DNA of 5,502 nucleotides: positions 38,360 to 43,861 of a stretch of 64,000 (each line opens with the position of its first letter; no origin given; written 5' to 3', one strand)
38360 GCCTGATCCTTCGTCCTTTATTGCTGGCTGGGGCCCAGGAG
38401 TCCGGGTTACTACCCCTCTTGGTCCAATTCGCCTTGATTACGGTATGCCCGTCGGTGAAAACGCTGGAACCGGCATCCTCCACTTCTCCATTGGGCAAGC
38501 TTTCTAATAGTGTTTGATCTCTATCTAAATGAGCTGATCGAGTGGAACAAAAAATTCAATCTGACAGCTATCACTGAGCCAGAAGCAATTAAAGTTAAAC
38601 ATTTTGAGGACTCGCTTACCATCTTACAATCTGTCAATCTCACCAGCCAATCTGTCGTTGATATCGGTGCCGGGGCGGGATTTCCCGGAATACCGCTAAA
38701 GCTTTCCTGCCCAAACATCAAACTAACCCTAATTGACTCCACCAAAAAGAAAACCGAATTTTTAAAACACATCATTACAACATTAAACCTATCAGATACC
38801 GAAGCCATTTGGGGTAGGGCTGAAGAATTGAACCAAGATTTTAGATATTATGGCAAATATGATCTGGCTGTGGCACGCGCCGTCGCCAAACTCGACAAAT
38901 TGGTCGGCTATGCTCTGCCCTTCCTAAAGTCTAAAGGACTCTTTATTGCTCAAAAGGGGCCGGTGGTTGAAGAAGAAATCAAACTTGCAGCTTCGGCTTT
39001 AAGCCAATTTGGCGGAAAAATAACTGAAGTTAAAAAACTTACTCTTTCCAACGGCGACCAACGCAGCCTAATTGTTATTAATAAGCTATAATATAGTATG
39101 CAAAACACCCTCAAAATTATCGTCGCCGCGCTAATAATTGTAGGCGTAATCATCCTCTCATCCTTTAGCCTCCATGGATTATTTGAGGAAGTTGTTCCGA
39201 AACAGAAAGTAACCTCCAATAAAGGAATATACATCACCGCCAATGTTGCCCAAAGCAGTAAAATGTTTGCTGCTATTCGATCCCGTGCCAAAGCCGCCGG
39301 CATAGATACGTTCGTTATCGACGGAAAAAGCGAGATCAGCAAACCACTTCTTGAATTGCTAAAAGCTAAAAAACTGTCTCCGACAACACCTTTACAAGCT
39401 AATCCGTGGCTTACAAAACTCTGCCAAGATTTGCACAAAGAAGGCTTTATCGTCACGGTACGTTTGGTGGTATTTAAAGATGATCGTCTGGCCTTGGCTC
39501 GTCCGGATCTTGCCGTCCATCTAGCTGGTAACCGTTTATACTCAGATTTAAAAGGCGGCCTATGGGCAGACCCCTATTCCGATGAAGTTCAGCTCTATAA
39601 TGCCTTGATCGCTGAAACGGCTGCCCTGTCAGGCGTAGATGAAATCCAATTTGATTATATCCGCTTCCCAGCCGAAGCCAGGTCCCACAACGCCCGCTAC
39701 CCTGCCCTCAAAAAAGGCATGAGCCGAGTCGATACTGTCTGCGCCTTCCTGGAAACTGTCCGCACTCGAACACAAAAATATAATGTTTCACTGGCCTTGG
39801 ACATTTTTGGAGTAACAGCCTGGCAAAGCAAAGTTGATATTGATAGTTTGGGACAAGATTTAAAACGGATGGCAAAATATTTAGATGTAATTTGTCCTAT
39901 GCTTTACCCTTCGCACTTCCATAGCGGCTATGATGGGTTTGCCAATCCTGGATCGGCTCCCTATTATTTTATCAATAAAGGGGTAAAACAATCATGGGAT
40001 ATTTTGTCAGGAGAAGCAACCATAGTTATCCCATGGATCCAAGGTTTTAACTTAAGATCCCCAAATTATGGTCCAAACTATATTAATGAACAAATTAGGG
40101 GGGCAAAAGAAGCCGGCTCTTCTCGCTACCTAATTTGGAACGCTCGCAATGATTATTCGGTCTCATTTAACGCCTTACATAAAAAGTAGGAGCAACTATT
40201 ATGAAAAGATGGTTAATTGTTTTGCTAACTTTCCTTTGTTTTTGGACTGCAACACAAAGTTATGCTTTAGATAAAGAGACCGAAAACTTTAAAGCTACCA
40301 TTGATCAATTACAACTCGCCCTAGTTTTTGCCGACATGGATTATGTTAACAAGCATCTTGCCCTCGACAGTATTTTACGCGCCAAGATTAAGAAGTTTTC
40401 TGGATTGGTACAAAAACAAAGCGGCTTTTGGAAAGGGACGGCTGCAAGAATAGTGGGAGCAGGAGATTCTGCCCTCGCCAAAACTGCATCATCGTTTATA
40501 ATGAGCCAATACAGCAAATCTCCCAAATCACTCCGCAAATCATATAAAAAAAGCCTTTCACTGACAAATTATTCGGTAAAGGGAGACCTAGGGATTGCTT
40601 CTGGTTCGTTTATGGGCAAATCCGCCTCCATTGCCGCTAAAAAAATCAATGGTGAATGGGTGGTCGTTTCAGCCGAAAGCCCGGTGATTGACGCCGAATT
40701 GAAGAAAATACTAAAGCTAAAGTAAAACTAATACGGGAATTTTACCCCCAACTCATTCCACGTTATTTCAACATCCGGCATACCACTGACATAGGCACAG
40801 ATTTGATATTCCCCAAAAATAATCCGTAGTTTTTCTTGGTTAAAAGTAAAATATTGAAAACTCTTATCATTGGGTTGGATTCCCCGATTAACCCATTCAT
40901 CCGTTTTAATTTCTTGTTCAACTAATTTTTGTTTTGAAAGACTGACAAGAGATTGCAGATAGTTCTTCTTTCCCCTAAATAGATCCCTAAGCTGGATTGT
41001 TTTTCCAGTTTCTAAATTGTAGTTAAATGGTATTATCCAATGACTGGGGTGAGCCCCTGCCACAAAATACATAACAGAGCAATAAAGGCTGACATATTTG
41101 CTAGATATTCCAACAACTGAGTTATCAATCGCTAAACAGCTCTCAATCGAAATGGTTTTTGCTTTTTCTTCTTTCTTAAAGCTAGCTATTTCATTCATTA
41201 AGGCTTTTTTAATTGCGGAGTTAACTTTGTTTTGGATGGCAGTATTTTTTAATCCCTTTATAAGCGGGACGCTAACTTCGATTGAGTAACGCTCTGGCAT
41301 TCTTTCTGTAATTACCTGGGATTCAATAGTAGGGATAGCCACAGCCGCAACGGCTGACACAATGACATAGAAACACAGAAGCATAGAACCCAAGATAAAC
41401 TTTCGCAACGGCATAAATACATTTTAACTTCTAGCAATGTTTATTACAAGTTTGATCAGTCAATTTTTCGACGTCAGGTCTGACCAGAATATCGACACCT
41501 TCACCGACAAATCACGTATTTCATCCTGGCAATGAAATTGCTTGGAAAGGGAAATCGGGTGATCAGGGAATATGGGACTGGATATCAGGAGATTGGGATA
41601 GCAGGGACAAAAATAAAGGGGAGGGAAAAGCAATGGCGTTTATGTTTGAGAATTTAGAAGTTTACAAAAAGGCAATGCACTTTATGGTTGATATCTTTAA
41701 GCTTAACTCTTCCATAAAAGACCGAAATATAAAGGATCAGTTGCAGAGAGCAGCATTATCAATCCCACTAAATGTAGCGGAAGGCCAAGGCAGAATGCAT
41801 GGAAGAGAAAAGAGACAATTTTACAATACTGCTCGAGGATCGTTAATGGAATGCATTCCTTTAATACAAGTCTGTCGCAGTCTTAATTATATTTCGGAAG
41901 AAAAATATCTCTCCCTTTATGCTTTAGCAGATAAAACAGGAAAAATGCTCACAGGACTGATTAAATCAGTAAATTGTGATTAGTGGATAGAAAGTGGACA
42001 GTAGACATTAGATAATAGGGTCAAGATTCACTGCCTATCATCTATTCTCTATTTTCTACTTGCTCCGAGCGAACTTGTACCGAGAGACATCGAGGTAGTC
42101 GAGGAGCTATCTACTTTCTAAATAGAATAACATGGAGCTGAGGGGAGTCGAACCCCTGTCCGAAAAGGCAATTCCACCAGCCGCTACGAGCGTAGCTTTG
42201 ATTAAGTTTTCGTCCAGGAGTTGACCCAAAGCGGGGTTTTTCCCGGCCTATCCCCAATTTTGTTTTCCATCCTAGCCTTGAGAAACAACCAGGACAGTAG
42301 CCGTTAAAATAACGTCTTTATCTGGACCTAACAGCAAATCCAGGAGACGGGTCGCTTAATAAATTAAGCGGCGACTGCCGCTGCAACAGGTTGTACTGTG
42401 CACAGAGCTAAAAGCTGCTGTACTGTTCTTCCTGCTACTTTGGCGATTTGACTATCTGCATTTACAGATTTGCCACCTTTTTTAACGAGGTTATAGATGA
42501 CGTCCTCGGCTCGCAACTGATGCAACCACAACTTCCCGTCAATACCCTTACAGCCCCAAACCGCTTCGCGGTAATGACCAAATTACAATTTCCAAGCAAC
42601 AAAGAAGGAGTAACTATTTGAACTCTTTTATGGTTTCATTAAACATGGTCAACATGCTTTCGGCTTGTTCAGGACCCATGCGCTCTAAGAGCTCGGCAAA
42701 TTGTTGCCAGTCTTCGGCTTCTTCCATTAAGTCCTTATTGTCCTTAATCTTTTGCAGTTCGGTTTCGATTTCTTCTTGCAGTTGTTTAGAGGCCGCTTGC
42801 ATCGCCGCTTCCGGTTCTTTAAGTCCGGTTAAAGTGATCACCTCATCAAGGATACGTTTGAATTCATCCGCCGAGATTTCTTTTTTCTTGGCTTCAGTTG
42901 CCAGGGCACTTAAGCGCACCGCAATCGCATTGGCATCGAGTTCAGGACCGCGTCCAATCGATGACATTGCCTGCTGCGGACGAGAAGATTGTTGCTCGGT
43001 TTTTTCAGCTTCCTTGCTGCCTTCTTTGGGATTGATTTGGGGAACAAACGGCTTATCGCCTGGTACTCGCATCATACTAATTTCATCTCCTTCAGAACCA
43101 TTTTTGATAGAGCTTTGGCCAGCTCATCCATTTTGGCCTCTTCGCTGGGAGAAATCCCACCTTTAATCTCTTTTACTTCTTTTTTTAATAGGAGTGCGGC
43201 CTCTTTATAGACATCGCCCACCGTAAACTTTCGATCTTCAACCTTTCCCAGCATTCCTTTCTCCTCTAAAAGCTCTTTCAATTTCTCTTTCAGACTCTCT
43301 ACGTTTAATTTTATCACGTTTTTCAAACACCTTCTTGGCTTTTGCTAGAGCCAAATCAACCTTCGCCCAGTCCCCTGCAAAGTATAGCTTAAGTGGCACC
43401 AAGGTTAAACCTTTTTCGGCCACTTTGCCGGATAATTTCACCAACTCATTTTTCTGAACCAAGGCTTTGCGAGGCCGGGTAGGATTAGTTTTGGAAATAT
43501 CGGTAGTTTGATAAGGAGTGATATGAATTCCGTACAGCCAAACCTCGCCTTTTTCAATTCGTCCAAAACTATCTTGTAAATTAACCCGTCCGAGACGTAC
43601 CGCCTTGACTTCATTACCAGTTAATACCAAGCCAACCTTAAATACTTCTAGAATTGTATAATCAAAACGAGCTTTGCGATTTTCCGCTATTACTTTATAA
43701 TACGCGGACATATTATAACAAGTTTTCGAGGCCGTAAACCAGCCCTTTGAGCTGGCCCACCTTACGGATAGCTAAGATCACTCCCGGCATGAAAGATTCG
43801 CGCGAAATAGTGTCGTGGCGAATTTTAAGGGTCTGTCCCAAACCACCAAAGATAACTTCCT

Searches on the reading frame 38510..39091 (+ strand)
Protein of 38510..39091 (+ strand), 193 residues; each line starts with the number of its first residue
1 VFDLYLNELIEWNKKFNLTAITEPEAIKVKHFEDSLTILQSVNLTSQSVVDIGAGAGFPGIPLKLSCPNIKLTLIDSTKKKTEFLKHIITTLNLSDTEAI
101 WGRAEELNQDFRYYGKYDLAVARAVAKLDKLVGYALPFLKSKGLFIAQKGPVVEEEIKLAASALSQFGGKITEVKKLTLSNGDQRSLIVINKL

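Call 103: search_protein_families(library=pfam, proteins=[window:38510-39091:+], max_evalue=0.00001)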
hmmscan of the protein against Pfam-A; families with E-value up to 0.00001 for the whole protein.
window:38510-39091:+ (193 aa): 2 families
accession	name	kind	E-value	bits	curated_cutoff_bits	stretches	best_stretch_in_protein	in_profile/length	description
PF02527.21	GidB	-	1.6e-49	168.2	27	1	3-177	6-176/184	rRNA small subunit methyltransferase G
PF13847.12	Methyltransf_31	-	1.8e-07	31.4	27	1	48-151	6-113/145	Methyltransferase domain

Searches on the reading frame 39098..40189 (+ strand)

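Call 103: search_protein_families(library=pfam, proteins=[window:39098-40189:+], max_evalue=0.00001)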
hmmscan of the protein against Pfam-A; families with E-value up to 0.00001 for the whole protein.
window:39098-40189:+ (363 aa): 1 family
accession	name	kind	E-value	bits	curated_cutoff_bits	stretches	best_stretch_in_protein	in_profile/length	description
PF13200.12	DUF4015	-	1.4e-77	261.4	27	1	43-353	1-313/313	Putative glycosyl hydrolase domain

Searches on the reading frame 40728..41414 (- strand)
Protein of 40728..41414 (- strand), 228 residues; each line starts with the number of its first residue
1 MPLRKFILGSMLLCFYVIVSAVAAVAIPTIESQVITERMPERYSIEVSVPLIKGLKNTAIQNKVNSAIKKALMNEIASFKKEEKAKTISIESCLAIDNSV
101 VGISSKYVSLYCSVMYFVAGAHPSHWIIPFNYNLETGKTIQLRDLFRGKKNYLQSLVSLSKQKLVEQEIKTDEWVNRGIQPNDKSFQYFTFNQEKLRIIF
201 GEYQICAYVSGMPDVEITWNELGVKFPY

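Call 95: search_protein_families(library=pfam, proteins=[window:40728-41414:-], max_evalue=0.001)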
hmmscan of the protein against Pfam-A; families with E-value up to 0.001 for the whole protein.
window:40728-41414:- (228 aa): 2 families
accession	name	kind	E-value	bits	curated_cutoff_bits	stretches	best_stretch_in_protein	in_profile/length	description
PF11738.13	DUF3298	-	1.3e-09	39.3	24.1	1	144-219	2-83/84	Protein of unknown function (DUF3298)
PF13739.11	PdaC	-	6.8e-09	37.2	29.1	1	42-124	7-94/95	Deacetylase PdaC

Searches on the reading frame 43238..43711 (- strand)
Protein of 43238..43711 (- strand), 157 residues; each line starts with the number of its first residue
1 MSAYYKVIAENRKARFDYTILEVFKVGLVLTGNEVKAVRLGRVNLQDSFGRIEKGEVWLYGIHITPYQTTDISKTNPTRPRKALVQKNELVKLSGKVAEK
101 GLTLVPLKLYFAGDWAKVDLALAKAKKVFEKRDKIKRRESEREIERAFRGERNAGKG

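Call 95: search_protein_families(library=pfam, proteins=[window:43238-43711:-], max_evalue=0.001)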
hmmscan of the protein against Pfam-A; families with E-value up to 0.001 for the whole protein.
window:43238-43711:- (157 aa): 1 family
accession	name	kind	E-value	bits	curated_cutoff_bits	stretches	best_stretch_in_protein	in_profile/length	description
PF01668.23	SmpB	-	2e-53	180.6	27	1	8-149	1-142/143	SmpB protein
